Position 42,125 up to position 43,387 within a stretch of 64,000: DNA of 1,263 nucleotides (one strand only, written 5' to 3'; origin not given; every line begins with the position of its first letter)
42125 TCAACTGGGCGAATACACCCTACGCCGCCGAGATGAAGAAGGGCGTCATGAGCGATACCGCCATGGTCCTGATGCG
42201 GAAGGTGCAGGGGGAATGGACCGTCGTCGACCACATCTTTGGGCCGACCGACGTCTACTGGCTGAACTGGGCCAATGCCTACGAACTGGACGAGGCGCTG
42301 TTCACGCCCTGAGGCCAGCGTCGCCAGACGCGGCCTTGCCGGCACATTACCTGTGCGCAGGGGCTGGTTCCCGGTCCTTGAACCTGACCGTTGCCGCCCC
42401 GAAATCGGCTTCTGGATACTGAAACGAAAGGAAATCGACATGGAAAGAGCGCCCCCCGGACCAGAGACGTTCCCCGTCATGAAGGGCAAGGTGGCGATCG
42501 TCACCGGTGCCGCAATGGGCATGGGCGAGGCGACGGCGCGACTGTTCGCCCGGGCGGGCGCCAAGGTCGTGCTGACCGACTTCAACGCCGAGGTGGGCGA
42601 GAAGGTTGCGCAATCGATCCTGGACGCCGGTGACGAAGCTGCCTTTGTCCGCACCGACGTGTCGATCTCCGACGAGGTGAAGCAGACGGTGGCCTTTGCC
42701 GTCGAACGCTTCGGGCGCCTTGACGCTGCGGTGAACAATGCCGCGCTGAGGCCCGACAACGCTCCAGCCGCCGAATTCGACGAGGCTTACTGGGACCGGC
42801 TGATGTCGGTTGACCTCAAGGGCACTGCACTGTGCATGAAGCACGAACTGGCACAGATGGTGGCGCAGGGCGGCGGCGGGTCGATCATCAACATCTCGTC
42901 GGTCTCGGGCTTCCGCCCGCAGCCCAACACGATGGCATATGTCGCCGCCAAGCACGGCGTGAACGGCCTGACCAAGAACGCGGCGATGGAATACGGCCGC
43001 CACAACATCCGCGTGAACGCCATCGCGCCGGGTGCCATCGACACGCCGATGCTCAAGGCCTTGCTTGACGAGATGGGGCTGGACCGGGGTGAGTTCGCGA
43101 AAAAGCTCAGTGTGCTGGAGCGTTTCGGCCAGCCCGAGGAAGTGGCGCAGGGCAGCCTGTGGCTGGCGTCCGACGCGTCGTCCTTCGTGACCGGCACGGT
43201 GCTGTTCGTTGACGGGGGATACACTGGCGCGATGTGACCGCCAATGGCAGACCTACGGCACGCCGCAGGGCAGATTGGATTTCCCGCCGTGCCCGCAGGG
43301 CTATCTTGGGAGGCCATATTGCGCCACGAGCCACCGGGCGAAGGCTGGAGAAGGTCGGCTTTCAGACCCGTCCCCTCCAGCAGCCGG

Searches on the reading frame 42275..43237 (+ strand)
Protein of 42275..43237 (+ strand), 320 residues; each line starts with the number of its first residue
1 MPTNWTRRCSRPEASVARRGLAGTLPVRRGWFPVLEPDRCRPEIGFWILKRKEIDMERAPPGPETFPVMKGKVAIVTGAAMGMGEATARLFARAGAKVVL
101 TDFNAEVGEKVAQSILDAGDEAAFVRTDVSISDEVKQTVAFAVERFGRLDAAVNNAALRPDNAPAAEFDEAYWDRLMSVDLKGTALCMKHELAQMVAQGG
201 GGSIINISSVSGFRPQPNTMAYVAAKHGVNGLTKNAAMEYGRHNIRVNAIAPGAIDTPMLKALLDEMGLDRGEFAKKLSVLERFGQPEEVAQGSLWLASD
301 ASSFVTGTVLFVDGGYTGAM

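Call 15: search_protein_families(library=pfam, proteins=[window:42275-43237:+], max_evalue=0.001)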
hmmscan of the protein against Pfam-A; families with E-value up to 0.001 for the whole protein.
window:42275-43237:+ (320 aa): 4 families
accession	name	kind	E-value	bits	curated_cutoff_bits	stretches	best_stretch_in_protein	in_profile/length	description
PF13561.12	adh_short_C2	-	4.3e-69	233.1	27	1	78-317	1-236/236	Enoyl-(Acyl carrier protein) reductase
PF00106.31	adh_short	-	2.1e-58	197.5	26.6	1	72-265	1-192/195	short chain dehydrogenase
PF08659.16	KR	-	4.3e-10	40.2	22.6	1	75-234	4-161/180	KR domain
PF23441.1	SDR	-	3.1e-07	30.5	27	1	153-315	95-254/258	SDR-like rossmann domain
